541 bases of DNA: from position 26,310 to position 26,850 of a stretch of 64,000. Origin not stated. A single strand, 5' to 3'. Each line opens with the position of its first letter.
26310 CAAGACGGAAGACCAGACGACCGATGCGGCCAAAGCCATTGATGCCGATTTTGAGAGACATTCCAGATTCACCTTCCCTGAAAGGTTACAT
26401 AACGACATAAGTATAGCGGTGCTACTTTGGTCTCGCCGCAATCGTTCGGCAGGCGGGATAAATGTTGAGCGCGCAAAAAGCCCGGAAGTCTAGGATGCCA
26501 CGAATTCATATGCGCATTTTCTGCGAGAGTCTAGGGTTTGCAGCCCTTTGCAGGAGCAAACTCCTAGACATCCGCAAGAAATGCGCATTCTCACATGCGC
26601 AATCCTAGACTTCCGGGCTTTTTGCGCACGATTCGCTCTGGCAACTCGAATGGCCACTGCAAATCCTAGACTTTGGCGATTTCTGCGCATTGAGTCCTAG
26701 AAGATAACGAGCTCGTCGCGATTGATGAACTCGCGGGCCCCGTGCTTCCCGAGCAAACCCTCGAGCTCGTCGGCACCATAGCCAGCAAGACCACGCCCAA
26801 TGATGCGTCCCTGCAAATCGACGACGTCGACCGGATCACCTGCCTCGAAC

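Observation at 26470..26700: Nested long palindrome built from 25-bp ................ units at 41-bp spacing (proB-gap spacer)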

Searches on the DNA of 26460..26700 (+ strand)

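Call 58: search_dna_similar(query=window:26460-26700:+, collection=plasmids, mode=distant, max_evalue=0.01, max_rows=10)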
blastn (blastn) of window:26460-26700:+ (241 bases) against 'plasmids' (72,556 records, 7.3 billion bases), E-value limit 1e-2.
No match.

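Call 59: search_dna_similar(query=window:26460-26700:+, collection=phages, mode=distant, max_evalue=0.01, max_rows=10)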
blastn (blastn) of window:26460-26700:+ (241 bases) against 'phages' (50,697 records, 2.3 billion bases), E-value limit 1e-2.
No match.
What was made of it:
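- Closest known: Phased iteron or centromere arrays of plasmids. Different: Plasmid and phage collections gave no match (calls 58, 59).
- Tried and rejected: blastn of array A against plasmids and phages: no match (calls 58, 59).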
